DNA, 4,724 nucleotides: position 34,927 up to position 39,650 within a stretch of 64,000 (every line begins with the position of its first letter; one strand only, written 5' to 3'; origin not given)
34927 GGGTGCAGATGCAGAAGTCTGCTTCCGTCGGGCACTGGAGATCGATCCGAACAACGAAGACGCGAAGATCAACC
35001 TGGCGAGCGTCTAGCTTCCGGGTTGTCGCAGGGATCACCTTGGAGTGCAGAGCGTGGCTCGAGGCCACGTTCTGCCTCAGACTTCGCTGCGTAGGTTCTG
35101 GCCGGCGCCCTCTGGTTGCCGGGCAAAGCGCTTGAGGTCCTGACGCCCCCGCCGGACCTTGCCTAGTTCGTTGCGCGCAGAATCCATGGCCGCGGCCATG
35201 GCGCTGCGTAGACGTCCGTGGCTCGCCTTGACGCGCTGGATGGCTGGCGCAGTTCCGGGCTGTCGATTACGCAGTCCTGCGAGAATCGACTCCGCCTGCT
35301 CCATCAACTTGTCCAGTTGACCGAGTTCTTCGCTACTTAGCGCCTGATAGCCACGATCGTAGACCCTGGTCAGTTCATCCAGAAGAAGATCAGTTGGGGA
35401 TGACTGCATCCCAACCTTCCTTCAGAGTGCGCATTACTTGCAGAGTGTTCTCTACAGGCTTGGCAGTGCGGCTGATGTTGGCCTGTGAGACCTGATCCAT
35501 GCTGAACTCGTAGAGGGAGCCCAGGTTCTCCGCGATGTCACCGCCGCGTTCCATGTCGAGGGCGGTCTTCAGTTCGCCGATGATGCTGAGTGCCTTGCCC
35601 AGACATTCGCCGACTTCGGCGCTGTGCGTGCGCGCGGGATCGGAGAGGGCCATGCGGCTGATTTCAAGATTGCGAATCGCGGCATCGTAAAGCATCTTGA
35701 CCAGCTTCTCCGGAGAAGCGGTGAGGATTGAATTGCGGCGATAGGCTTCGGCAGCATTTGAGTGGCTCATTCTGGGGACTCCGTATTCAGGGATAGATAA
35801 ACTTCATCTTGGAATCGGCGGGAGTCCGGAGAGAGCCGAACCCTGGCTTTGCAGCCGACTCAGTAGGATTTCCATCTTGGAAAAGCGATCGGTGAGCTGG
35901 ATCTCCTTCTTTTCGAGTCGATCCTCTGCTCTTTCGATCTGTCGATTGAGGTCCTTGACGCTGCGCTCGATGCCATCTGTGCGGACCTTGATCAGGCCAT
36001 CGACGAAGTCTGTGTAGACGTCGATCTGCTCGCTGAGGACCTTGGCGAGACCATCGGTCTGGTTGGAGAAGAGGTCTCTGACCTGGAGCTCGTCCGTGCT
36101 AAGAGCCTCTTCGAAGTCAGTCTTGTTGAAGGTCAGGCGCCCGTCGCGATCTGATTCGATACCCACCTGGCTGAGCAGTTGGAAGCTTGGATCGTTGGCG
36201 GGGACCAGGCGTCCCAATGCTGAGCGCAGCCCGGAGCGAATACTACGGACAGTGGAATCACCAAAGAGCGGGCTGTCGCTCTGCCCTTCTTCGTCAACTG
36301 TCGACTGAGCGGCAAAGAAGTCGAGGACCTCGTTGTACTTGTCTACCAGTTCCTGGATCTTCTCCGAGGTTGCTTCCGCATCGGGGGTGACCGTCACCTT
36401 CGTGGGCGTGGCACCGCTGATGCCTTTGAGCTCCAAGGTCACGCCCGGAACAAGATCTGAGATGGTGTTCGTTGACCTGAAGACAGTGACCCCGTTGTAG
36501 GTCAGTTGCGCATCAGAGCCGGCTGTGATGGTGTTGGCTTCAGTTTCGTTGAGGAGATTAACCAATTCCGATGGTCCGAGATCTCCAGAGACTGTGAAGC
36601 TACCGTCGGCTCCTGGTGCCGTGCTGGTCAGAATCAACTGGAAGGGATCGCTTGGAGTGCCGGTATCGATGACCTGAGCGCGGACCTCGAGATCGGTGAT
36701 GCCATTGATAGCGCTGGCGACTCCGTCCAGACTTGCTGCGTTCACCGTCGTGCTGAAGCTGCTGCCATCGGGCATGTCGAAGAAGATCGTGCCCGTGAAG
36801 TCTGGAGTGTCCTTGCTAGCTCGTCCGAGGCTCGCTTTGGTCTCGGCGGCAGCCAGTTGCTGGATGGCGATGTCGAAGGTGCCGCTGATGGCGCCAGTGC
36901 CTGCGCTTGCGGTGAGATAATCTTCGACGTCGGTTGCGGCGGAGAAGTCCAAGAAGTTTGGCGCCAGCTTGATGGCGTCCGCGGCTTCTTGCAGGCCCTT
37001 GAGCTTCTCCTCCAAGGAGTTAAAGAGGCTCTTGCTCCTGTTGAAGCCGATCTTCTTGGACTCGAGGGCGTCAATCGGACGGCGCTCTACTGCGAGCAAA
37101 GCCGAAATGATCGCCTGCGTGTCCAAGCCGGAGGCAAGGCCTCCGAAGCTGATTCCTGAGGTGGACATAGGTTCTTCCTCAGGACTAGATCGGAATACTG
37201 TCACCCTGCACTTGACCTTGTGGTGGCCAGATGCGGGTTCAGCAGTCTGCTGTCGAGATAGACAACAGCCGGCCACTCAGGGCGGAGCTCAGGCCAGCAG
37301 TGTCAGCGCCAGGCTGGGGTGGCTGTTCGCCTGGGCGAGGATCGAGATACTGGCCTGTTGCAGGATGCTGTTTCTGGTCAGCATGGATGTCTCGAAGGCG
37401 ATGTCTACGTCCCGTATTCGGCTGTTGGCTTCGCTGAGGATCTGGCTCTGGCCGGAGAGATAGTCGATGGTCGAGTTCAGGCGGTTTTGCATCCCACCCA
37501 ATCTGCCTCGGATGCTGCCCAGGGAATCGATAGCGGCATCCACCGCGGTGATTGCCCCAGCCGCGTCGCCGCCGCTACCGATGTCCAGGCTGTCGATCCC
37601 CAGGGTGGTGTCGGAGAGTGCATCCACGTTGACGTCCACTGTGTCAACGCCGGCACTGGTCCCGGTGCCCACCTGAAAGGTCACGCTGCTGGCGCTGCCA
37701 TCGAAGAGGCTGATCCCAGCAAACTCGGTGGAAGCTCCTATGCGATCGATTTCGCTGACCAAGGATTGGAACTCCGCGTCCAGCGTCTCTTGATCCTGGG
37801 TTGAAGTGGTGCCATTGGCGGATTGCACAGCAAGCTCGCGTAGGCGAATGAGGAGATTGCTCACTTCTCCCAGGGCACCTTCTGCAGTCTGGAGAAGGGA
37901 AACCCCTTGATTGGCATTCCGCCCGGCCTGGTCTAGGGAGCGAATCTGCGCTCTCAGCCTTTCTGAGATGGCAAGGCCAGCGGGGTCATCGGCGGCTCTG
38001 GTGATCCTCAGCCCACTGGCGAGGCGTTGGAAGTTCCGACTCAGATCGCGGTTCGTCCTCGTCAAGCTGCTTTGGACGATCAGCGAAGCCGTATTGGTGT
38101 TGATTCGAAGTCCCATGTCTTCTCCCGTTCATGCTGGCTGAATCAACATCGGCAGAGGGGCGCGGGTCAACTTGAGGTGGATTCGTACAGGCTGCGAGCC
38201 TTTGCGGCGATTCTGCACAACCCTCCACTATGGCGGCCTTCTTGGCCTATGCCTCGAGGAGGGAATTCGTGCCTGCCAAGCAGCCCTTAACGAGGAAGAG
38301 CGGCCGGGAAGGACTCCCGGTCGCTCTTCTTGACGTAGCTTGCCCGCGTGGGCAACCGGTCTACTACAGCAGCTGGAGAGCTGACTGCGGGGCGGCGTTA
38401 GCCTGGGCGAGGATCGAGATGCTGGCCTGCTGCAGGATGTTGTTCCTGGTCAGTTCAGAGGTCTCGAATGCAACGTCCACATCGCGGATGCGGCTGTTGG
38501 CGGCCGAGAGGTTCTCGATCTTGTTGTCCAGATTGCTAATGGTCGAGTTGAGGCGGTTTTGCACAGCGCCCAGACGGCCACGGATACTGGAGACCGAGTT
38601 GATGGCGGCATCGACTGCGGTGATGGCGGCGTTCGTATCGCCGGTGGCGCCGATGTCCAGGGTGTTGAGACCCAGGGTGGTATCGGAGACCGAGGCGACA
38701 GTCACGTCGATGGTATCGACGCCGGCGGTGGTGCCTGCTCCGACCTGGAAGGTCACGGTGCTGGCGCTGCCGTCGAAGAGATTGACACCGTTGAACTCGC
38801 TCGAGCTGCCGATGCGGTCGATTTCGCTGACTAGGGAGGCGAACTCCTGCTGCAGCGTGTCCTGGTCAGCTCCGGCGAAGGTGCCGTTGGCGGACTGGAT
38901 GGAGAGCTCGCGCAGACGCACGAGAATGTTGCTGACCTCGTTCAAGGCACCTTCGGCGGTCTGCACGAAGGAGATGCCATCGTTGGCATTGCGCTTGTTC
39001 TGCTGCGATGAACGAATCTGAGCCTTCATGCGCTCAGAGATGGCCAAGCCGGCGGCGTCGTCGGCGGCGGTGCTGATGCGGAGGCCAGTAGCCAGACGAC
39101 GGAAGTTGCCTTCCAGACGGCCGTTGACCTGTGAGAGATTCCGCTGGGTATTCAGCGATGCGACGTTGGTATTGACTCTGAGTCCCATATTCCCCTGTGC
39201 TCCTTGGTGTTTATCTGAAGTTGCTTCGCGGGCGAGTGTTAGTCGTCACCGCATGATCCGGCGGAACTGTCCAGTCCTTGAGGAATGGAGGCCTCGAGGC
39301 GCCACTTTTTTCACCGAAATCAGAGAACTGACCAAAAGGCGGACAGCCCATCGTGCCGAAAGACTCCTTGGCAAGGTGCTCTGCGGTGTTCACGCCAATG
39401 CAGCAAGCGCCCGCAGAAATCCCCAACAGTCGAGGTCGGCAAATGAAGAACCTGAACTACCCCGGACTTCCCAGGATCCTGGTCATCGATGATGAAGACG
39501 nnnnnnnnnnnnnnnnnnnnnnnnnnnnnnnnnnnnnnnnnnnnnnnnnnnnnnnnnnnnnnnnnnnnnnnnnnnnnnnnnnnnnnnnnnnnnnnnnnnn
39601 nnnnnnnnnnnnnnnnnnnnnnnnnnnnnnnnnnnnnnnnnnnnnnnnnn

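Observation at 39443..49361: Nine-gene, tightly coupled regulatory/envelope operon divergent from the flagellin genes, containing two sigma-54 activator response regulators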

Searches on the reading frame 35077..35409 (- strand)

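Call 6: search_protein_families(library=pfam, proteins=[window:35077-35409:-], max_evalue=0.001)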
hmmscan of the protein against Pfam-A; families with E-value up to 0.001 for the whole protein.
window:35077-35409:- (110 aa): 0 families

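Call 19: search_protein_families(library=pfam, proteins=[window:35077-35409:-], max_evalue=10)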
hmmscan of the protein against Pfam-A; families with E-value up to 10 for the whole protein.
window:35077-35409:- (110 aa): 2 families
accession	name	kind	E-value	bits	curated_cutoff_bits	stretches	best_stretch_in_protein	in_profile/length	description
PF05400.18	FliT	-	0.0047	18.1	29.5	1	26-90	7-80/85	Flagellar protein FliT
PF23127.1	DotM_C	-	0.052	14.2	27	1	9-85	46-110/172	DotM, C-terminal cytoplasmic domain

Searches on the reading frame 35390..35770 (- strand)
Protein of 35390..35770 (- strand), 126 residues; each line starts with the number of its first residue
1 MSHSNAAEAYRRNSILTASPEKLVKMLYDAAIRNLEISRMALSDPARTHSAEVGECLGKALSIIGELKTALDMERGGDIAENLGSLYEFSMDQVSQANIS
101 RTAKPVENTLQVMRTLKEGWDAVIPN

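Call 6: search_protein_families(library=pfam, proteins=[window:35390-35770:-], max_evalue=0.001)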
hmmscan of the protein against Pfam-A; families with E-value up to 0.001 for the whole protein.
window:35390-35770:- (126 aa): 1 family
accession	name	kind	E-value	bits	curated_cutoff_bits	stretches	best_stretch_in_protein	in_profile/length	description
PF02561.19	FliS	-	2.5e-32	112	26.7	1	8-123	2-114/115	Flagellar protein FliS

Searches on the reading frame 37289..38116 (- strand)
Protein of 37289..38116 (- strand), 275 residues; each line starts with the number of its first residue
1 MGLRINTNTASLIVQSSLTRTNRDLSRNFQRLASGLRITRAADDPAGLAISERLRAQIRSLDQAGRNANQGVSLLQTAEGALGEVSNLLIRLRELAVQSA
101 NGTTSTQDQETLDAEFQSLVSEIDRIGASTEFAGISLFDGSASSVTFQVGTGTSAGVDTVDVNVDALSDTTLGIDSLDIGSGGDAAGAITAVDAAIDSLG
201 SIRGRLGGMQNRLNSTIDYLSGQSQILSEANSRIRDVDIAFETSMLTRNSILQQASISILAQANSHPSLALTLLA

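Call 6: search_protein_families(library=pfam, proteins=[window:37289-38116:-], max_evalue=0.001)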
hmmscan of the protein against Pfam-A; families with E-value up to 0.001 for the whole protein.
window:37289-38116:- (275 aa): 2 families
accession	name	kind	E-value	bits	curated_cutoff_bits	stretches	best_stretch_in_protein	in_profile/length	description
PF00669.25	Flagellin_N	-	3.5e-42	144.2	26.6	1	5-141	1-137/139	Bacterial flagellin N-terminal helical region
PF00700.27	Flagellin_C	-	1.4e-22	80.2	23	1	189-274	1-86/86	Bacterial flagellin C-terminal helical region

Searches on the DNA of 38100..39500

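Call 86: search_rna_families(source=window, start=38100, end=39500, threshold=evalue, max_evalue=1)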
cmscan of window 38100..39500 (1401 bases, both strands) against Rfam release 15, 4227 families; matches with E-value up to 1: 0.
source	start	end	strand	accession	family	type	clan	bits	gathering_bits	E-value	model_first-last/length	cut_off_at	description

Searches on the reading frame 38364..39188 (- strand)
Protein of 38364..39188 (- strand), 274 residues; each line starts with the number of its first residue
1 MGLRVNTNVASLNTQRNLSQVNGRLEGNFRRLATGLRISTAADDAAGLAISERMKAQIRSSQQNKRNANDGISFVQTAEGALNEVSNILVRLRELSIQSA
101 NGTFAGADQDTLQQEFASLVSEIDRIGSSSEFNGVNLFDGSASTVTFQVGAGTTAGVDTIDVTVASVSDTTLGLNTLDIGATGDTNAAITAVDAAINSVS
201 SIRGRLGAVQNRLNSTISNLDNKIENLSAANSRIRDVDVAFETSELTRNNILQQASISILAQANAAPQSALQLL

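Call 6: search_protein_families(library=pfam, proteins=[window:38364-39188:-], max_evalue=0.001)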
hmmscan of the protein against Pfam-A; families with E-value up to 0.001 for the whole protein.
window:38364-39188:- (274 aa): 2 families
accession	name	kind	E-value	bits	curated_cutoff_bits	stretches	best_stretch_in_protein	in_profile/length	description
PF00669.25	Flagellin_N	-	1.5e-39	135.7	26.6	1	5-141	1-137/139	Bacterial flagellin N-terminal helical region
PF00700.27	Flagellin_C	-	2.7e-28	98.5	23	1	189-274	1-86/86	Bacterial flagellin C-terminal helical region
